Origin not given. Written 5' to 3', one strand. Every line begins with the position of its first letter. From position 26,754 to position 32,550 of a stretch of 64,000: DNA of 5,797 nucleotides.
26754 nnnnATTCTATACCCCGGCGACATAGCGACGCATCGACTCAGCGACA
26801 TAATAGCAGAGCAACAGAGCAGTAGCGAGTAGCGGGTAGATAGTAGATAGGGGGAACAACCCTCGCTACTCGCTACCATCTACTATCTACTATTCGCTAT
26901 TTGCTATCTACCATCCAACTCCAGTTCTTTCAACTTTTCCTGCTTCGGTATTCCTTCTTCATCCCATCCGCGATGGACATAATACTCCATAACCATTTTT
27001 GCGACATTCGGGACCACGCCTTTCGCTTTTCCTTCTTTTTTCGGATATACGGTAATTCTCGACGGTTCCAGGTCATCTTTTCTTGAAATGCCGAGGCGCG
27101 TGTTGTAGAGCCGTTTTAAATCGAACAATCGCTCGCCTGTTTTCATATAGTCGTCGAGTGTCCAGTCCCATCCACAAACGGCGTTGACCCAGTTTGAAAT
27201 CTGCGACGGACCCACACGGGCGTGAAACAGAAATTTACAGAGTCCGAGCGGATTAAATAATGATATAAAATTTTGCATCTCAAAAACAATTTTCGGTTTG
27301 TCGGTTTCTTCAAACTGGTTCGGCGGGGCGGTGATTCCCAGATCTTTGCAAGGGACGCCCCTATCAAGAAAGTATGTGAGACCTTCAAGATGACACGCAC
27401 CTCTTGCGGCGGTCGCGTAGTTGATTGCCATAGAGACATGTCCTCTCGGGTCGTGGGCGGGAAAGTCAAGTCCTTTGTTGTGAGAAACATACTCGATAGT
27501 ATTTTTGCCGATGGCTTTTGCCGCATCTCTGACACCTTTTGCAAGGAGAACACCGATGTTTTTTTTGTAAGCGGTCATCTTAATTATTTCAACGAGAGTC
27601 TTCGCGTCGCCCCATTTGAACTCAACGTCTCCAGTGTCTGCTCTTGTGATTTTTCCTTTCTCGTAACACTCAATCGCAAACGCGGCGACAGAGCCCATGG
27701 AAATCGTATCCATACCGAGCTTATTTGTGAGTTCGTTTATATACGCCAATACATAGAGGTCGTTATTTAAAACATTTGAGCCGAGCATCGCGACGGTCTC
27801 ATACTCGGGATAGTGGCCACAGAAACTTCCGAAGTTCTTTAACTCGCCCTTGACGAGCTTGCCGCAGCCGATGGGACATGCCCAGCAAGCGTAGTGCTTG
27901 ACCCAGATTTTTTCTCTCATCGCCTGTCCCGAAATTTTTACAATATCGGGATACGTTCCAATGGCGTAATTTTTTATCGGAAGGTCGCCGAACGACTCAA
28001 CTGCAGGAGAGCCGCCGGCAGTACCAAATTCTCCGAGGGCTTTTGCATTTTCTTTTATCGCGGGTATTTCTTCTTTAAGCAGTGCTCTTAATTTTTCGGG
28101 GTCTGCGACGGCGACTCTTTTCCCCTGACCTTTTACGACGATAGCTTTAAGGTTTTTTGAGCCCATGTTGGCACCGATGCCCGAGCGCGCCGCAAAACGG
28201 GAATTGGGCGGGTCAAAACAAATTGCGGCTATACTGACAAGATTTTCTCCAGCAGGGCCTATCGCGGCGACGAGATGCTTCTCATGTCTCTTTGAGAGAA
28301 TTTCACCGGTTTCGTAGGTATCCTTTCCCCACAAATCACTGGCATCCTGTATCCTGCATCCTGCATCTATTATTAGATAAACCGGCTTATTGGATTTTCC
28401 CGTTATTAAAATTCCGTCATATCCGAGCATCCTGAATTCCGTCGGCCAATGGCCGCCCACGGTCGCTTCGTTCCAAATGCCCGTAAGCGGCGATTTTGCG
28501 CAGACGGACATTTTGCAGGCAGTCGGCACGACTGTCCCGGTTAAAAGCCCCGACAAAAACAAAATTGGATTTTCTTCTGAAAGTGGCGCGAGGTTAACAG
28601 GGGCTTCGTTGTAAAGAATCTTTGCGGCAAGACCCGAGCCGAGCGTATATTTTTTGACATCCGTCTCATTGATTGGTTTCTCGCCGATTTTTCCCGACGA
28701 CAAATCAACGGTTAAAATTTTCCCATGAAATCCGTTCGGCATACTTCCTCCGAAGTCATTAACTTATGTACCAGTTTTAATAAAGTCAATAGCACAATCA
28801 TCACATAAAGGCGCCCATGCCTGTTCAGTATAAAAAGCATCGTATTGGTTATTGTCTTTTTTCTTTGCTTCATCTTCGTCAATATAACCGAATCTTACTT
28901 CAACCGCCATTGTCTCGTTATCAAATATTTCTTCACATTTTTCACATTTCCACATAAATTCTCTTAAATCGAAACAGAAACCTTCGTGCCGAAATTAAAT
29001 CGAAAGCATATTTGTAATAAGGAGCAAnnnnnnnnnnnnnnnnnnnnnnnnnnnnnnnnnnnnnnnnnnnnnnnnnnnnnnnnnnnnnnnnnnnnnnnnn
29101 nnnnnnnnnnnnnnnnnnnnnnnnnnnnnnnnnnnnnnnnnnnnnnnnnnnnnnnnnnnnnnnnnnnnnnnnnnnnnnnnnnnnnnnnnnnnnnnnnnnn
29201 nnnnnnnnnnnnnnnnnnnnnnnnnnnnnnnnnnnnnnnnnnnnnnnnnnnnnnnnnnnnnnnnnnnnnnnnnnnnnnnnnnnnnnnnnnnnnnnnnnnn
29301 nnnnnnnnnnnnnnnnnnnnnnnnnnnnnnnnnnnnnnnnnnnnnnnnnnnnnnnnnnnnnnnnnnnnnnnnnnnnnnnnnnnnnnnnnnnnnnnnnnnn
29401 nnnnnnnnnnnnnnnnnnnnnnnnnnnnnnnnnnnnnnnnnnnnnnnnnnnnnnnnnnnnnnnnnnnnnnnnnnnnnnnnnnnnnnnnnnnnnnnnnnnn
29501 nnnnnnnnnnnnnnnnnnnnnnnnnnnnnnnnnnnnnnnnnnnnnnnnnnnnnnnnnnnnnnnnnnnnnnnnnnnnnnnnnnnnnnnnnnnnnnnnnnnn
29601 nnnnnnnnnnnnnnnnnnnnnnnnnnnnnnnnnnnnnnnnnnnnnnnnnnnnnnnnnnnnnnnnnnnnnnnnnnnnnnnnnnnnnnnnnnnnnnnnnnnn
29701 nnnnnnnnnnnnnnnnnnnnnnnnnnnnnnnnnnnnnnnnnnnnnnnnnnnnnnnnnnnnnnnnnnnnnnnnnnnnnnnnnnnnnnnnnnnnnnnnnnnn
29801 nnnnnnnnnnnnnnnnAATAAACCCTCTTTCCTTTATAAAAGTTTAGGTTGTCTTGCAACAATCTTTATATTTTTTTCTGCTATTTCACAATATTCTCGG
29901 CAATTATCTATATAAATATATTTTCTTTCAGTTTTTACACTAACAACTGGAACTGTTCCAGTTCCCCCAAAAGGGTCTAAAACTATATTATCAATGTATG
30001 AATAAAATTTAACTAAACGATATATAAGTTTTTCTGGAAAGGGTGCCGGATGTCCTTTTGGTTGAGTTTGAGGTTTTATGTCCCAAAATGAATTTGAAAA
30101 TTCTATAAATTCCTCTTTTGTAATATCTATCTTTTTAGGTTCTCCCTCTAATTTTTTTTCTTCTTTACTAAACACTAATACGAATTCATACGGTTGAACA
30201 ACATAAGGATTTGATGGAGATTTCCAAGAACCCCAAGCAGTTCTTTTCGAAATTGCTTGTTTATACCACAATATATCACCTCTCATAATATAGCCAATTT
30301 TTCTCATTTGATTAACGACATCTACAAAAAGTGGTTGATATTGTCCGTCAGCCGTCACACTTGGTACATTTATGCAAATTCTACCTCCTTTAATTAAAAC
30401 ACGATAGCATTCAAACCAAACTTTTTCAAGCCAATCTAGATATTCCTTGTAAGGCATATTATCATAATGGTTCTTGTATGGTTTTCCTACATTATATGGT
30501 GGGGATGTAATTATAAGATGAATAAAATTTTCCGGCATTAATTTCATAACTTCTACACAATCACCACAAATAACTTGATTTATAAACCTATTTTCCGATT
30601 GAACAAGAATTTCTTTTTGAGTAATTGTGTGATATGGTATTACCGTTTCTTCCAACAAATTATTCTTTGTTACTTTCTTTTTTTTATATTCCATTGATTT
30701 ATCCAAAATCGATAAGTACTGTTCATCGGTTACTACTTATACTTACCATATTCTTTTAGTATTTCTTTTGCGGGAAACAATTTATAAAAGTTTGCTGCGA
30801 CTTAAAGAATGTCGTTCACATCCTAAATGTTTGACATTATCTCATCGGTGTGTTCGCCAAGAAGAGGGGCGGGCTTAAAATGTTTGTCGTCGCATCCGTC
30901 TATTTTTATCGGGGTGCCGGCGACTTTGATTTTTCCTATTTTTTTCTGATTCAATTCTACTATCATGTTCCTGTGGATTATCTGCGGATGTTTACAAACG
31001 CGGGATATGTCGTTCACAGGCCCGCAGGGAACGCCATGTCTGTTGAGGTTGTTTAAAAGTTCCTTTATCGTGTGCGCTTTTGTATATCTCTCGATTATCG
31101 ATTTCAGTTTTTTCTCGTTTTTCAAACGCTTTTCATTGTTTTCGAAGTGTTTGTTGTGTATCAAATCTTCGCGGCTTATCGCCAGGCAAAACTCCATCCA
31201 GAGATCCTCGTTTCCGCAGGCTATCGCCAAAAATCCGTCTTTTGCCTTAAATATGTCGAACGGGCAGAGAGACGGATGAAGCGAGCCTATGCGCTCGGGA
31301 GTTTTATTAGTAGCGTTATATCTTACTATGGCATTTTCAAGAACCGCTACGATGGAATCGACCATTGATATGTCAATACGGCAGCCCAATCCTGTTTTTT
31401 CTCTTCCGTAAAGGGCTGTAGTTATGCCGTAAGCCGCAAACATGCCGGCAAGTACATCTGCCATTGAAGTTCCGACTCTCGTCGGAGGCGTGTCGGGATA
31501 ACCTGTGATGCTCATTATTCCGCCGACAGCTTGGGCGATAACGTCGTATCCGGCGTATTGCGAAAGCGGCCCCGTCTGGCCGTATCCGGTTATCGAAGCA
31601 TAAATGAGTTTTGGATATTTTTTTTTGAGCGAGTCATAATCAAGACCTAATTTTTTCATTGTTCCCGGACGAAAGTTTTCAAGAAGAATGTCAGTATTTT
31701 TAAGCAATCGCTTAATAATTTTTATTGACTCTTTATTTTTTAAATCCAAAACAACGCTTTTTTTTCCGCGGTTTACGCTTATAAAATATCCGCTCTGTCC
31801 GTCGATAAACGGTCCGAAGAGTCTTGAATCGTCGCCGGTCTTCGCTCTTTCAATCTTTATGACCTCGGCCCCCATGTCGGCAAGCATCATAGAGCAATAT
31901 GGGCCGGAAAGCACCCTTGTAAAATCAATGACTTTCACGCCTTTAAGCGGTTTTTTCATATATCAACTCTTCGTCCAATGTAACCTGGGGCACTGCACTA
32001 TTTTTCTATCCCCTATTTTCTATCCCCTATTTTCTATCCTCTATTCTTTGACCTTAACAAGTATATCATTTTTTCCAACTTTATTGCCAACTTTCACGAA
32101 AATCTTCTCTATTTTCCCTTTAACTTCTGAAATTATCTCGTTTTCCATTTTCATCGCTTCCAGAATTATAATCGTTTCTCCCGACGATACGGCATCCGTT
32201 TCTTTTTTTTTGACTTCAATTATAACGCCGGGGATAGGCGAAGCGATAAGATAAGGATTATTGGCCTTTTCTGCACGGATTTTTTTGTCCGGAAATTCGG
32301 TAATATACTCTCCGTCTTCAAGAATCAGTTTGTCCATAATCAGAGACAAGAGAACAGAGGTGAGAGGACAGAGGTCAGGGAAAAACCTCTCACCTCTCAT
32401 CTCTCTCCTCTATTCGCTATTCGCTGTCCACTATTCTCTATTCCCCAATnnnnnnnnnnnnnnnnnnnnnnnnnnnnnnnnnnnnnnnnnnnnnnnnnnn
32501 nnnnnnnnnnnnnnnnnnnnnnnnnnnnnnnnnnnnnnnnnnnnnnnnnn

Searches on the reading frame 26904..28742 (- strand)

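Call 54: search_protein_families(library=pfam, proteins=[window:26904-28742:-], max_evalue=0.000001)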
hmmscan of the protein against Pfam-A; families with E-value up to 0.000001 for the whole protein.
window:26904-28742:- (612 aa): 2 families
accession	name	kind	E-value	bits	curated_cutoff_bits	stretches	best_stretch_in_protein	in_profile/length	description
PF01314.23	AFOR_C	-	9.6e-124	413.8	27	1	223-609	7-385/385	Aldehyde ferredoxin oxidoreductase, domains 2 & 3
PF02730.20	AFOR_N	-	1.2e-69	234.5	29.8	1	7-205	1-198/199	Aldehyde ferredoxin oxidoreductase, N-terminal domain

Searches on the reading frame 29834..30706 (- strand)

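Call 54: search_protein_families(library=pfam, proteins=[window:29834-30706:-], max_evalue=0.000001)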
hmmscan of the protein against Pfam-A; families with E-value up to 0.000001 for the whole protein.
window:29834-30706:- (290 aa): 1 family
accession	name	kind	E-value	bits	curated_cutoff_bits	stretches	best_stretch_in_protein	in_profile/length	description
PF01555.25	N6_N4_Mtase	-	1.2e-43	150.1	26.7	1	62-278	1-221/221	DNA methylase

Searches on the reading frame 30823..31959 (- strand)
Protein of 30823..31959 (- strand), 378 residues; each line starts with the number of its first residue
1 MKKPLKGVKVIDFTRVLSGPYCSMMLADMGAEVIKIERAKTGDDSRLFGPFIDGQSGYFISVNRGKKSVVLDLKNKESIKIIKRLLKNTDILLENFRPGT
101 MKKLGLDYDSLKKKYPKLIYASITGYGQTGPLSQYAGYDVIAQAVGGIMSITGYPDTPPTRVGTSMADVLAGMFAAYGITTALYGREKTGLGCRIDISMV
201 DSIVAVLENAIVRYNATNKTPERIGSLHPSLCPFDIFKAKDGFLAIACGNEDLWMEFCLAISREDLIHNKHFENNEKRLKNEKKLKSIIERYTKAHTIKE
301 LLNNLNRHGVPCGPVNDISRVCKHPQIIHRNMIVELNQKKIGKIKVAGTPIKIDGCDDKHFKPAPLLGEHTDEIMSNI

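Call 54: search_protein_families(library=pfam, proteins=[window:30823-31959:-], max_evalue=0.000001)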
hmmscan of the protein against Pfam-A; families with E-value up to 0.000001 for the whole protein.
window:30823-31959:- (378 aa): 1 family
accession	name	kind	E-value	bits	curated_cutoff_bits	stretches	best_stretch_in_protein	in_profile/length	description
PF02515.22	CoA_transf_3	-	1.5e-131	439.3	23.3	1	5-371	1-366/366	CoA-transferase family III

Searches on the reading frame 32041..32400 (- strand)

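Call 54: search_protein_families(library=pfam, proteins=[window:32041-32400:-], max_evalue=0.000001)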
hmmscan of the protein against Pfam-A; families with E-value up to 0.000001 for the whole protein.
window:32041-32400:- (119 aa): 1 family
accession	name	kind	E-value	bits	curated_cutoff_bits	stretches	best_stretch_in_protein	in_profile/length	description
PF00364.28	Biotin_lipoyl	-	4.4e-16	58.9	22.1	1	52-116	3-72/73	Biotin-requiring enzyme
